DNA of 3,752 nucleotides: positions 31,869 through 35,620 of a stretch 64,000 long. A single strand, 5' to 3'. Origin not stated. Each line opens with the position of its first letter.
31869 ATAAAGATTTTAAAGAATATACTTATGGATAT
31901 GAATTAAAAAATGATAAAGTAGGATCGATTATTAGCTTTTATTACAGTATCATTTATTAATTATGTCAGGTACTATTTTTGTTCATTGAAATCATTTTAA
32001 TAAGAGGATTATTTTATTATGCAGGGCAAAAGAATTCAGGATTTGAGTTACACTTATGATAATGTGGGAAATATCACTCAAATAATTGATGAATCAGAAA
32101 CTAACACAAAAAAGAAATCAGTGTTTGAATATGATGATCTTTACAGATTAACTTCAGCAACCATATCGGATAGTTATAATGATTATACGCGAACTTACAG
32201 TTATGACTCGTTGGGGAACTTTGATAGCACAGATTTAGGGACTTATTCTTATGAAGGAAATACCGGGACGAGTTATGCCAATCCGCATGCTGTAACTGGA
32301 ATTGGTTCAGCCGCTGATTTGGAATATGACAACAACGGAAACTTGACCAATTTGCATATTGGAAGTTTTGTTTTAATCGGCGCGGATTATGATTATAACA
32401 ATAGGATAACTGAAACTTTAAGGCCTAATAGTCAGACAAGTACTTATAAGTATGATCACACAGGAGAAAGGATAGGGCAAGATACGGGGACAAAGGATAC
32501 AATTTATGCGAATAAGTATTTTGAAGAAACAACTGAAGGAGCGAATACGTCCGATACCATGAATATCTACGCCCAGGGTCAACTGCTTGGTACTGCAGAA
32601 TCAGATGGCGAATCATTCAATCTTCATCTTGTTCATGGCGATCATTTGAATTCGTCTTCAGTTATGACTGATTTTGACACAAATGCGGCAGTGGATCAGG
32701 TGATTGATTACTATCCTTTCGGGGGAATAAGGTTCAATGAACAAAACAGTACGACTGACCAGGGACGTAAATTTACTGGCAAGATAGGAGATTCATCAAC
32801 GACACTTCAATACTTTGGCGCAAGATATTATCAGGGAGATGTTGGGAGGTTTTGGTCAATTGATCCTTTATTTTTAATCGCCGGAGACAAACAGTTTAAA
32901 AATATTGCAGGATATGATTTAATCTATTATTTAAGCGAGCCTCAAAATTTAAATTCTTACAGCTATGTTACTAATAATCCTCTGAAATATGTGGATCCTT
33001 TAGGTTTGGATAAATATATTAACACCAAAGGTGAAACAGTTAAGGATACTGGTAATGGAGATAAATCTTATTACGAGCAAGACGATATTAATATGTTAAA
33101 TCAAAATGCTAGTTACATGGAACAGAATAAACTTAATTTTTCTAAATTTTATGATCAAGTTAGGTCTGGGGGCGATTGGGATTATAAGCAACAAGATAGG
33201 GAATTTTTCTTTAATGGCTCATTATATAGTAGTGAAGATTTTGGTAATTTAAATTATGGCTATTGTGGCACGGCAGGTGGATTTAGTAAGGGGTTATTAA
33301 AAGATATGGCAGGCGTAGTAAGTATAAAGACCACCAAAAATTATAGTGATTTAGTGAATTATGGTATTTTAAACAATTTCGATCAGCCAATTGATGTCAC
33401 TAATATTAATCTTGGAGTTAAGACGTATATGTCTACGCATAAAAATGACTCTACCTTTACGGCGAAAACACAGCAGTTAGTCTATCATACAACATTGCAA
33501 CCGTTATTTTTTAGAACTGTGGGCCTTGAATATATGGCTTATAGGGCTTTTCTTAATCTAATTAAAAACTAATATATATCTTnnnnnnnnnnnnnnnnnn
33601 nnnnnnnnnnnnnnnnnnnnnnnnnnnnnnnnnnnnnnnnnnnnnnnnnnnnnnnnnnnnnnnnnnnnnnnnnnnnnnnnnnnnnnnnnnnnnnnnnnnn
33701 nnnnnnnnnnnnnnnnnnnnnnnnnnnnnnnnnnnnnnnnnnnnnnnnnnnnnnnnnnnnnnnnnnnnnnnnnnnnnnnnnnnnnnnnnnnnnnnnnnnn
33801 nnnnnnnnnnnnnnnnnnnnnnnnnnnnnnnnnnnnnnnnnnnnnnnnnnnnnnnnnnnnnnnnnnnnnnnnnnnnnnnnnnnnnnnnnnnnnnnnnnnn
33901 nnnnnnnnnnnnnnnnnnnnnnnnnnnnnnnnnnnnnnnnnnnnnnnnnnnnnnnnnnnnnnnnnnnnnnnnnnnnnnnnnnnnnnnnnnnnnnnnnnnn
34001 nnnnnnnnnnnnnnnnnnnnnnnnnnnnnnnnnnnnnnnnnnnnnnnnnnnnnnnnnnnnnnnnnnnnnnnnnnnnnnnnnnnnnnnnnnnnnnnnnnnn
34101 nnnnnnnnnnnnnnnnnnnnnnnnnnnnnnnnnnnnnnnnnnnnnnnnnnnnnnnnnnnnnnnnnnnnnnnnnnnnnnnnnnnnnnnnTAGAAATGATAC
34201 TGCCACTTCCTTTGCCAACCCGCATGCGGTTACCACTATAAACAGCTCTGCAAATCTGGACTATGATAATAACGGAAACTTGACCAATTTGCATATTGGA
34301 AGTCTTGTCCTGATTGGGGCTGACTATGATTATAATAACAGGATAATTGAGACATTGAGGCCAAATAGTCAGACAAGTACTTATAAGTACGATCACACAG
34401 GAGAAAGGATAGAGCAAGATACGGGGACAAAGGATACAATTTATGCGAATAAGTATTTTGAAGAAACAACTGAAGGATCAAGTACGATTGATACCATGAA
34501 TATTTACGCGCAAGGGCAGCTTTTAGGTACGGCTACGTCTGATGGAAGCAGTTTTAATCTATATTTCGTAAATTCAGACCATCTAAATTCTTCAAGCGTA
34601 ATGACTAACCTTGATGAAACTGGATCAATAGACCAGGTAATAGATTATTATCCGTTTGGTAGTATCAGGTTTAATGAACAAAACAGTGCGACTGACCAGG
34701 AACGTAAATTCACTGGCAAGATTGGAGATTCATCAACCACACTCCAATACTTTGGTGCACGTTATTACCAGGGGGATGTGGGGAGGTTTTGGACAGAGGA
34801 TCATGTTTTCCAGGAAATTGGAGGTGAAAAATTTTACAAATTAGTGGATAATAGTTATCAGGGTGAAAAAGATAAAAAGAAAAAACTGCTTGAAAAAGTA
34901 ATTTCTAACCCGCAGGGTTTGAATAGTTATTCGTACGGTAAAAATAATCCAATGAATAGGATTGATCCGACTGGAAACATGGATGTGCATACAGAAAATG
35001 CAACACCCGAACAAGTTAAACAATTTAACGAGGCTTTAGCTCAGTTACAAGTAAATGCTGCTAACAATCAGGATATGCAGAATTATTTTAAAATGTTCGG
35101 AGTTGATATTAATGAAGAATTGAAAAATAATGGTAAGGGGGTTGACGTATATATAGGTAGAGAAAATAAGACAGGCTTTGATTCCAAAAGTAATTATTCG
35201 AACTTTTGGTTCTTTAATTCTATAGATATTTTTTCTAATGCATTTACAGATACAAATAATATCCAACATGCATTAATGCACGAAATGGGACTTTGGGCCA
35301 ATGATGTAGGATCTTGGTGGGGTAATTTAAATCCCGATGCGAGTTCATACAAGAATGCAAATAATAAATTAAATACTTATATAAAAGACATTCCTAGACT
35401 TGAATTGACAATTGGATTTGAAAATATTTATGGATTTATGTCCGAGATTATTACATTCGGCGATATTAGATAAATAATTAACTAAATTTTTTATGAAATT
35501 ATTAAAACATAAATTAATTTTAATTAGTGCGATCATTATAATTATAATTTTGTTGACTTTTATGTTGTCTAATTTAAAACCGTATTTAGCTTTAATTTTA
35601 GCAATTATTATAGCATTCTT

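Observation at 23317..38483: RHS polymorphic-toxin locus with three orphan C-terminal-toxin/immunity cassettes and a fourth remnant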

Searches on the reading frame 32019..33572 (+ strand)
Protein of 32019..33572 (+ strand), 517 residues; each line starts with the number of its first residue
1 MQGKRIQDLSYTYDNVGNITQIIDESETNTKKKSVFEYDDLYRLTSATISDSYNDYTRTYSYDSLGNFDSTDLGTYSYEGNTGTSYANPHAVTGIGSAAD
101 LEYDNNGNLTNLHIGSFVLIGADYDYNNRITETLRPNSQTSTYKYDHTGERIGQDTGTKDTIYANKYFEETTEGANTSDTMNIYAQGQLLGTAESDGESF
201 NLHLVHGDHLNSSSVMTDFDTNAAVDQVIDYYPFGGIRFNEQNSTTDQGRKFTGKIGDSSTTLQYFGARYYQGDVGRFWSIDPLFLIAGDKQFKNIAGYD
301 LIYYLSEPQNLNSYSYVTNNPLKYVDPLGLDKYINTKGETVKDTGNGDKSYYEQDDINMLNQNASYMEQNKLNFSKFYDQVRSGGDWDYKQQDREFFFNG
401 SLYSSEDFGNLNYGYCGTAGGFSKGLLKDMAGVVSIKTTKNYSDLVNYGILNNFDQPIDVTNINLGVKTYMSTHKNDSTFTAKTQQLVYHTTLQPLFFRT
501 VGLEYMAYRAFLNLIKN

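Call 4: search_protein_families(library=pfam, proteins=[window:32019-33569:+], max_evalue=0.01)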
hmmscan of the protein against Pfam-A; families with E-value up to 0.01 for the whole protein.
window:32019-33569:+ (517 aa): 2 families
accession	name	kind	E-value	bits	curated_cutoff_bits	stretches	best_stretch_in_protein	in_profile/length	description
PF15607.11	Ntox44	-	1.3e-12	48.4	24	1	376-470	1-102/104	Bacterial toxin 44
PF05593.20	RHS_repeat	-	2.5e-07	31.4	22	0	13-48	1-32/38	RHS Repeat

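Call 14: find_encoding_contigs(protein=window:32019-33572:+, flank=10000, max_places=10)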
Protein window:32019-33572:+ (517 aa): no gene with exactly this product is on record in the collection.

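Call 31: search_protein_families(library=ncbifam, proteins=[window:32019-33569:+], max_evalue=0.01)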
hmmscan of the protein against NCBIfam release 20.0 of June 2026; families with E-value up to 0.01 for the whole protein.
window:32019-33569:+ (517 aa): 1 family
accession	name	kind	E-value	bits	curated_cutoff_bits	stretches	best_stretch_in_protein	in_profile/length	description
TIGR03696.1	Rhs_assc_core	domain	1.7e-15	57.2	32.5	1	231-330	1-76/76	RHS repeat-associated core domain-containing protein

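Call 81: find_related_loci(query=window:32019-33569:+, collection=viral_contigs, flank=8000)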
Query window:32019-33569:+ (517 aa) in viral_contigs; peptide patterns used: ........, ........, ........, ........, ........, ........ (x = any residue, [..] = any of these).
13 stretches matched a pattern, but none encodes a relative of the query by tblastn (E <= 1e-3).

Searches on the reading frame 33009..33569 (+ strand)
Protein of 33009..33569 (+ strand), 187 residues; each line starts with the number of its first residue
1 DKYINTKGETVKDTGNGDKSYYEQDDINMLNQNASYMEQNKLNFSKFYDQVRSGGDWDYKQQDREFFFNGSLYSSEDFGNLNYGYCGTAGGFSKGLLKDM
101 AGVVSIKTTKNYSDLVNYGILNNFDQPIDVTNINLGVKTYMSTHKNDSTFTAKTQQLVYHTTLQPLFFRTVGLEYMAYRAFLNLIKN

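Call 30: search_protein_families(library=pfam, proteins=[window:33009-33569:+], max_evalue=5)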
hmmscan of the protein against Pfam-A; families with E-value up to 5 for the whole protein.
window:33009-33569:+ (187 aa): 1 family
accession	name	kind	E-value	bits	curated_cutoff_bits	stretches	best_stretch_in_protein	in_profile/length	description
PF15607.11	Ntox44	-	1.3e-13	51.6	24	1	46-140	1-102/104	Bacterial toxin 44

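Call 33: search_solved_structures(query=window:33009-33569:+, max_evalue=1)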
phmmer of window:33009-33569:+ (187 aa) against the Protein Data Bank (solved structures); distinct sequences matched with E-value up to 1: 0.

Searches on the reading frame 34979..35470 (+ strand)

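Call 30: search_protein_families(library=pfam, proteins=[window:34979-35470:+], max_evalue=5)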
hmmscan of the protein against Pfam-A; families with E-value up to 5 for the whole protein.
window:34979-35470:+ (164 aa): 3 families
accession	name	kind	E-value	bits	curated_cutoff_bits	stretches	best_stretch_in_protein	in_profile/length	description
PF21465.2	Cwp6_N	-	0.001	19.5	27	1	29-108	27-100/108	Putative N-acetylmuramoyl-L-alanine amidase cwp6, N-terminal domain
PF15561.11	Imm15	-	0.031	14.7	22.9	1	23-65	61-104/151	Immunity protein 15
PF07872.17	DUF1659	-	0.061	13.7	24.1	1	6-26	37-57/72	Protein of unknown function (DUF1659)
